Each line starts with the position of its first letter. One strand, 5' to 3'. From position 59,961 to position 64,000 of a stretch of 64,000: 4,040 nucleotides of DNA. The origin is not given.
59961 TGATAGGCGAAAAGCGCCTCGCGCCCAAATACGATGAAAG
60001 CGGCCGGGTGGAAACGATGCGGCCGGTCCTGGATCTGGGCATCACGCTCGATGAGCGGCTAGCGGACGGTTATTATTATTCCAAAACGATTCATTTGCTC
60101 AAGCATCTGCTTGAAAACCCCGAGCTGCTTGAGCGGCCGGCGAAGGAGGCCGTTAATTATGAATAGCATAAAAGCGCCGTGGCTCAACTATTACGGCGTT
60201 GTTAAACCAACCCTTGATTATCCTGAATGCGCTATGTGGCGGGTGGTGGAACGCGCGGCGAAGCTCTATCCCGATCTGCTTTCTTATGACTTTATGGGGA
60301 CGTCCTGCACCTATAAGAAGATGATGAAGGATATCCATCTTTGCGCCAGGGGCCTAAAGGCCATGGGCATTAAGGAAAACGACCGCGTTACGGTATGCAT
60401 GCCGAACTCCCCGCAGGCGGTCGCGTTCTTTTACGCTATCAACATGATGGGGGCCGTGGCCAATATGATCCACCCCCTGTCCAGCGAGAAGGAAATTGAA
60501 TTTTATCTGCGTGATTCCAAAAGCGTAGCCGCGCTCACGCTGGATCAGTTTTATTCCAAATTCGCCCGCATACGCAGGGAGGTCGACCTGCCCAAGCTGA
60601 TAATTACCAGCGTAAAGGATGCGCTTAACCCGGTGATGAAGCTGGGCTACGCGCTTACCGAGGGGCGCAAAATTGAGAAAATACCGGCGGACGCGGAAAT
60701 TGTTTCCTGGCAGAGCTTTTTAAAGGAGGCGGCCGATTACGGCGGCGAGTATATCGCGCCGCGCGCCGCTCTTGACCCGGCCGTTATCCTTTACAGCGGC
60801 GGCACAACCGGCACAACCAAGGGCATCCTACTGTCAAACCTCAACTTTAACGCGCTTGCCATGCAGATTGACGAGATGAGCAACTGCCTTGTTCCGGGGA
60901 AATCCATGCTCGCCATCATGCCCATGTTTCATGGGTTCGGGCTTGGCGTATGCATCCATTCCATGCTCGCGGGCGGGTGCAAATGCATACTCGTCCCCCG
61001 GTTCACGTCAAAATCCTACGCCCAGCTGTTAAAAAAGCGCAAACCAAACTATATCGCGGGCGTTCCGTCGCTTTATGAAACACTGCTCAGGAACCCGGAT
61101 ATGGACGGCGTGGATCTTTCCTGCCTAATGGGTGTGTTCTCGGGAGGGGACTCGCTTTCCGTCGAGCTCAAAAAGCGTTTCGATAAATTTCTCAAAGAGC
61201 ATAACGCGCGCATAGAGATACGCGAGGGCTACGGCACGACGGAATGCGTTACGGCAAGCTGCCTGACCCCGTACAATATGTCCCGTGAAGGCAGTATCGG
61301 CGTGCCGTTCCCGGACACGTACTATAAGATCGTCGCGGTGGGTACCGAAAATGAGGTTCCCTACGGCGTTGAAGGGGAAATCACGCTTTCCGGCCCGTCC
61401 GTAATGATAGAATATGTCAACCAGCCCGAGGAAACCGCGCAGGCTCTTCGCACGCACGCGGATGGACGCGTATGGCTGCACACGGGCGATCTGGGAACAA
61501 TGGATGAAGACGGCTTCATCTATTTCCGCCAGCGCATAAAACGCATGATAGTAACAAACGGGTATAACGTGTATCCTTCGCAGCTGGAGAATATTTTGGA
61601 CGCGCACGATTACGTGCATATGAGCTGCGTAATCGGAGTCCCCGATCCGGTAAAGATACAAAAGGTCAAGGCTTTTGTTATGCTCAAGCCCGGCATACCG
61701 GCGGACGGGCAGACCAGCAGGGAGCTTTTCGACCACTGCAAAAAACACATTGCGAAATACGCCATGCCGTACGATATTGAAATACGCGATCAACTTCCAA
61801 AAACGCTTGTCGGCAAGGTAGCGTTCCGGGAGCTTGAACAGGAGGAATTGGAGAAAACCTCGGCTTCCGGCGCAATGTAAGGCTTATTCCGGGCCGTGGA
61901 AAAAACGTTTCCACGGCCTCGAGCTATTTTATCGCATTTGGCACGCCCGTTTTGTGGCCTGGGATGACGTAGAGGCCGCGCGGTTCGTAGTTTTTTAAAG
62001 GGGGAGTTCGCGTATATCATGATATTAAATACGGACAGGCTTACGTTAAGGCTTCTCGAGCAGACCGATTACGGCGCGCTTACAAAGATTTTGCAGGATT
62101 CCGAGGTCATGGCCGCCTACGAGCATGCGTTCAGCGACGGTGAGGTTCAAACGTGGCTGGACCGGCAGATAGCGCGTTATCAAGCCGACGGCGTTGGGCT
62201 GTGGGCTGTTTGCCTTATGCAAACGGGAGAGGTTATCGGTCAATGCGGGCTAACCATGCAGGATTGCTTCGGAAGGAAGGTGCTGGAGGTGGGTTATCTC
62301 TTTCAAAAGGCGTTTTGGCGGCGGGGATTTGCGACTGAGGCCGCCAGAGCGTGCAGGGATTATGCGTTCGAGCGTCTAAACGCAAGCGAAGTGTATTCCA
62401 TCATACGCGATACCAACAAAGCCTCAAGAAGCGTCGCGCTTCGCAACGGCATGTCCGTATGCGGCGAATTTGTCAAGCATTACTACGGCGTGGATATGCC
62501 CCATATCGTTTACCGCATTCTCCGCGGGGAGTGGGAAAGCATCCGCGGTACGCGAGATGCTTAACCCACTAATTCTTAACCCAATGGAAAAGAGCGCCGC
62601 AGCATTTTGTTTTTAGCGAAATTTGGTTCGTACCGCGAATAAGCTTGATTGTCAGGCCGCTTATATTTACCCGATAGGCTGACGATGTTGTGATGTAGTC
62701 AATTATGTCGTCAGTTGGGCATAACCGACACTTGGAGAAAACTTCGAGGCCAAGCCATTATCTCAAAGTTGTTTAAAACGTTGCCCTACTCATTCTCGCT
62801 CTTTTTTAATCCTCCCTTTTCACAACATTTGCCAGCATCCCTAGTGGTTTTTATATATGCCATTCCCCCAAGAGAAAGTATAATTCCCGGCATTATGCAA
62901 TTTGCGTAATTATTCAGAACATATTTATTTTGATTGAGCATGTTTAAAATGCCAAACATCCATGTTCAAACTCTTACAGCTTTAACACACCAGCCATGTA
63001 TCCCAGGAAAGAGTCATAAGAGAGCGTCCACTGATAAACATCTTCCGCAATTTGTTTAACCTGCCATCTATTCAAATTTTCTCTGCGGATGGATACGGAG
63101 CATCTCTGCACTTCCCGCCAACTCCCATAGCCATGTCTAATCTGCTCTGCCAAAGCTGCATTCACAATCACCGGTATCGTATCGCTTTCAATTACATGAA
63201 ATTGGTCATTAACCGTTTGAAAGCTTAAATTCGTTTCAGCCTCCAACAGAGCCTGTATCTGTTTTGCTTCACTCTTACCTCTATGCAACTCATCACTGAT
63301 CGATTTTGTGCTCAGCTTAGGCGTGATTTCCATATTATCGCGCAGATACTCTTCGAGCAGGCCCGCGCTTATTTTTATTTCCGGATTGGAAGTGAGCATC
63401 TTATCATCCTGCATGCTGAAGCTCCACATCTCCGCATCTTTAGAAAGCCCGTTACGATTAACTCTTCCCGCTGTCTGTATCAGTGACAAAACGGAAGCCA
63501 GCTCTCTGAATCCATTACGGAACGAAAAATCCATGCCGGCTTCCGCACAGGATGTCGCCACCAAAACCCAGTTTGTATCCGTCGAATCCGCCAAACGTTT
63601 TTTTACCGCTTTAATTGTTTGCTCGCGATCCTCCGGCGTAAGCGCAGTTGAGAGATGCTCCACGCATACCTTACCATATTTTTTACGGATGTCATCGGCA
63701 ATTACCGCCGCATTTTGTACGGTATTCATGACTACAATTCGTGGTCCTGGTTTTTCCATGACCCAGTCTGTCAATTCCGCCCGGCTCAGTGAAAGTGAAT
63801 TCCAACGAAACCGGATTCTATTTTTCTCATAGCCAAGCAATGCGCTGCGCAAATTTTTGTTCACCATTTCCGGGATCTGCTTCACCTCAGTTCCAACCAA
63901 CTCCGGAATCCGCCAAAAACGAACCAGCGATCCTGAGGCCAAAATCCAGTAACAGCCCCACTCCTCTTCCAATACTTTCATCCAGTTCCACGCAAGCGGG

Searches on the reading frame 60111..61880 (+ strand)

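Call 7: search_protein_families(library=pfam, proteins=[window:60111-61880:+], max_evalue=0.001)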
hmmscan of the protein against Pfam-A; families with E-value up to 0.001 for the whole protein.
window:60111-61880:+ (589 aa): 2 families
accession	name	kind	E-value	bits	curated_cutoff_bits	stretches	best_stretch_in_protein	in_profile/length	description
PF00501.34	AMP-binding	-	1.4e-72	245.1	29.9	1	47-435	2-383/384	AMP-binding enzyme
PF13193.12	AMP-binding_C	-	6.1e-18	66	24.5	1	492-569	2-76/76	AMP-binding enzyme C-terminal domain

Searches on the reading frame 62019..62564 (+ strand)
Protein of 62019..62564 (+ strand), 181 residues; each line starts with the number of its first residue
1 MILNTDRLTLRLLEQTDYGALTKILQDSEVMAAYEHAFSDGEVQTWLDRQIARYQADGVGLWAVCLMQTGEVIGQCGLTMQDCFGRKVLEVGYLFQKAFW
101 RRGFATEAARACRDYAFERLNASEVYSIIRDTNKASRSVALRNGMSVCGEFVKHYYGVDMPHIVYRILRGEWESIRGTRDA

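Call 7: search_protein_families(library=pfam, proteins=[window:62019-62564:+], max_evalue=0.001)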
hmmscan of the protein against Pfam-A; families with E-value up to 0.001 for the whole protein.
window:62019-62564:+ (181 aa): 3 families
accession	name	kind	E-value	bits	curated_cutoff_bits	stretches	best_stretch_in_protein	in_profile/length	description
PF13302.13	Acetyltransf_3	-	1.9e-34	119.8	25.4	1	7-145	1-137/138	Acetyltransferase (GNAT) domain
PF00583.31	Acetyltransf_1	-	2.3e-10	41.2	20.7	1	34-144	12-115/116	Acetyltransferase (GNAT) family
PF13420.13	Acetyltransf_4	-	0.00082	19.9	24.3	1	10-156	1-145/155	Acetyltransferase (GNAT) domain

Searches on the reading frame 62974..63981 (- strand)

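Call 7: search_protein_families(library=pfam, proteins=[window:62974-63981:-], max_evalue=0.001)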
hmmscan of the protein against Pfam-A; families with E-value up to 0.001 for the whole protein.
window:62974-63981:- (335 aa): 2 families
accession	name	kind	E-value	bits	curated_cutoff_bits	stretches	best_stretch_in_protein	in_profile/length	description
PF22590.2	Cas3-like_C_2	-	8.3e-17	61.8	27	1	82-177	6-104/106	CRISPR-associated nuclease/helicase Cas3, C-terminal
PF00271.37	Helicase_C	-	1.9e-06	28.5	23.5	1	76-178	13-110/110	Helicase conserved C-terminal domain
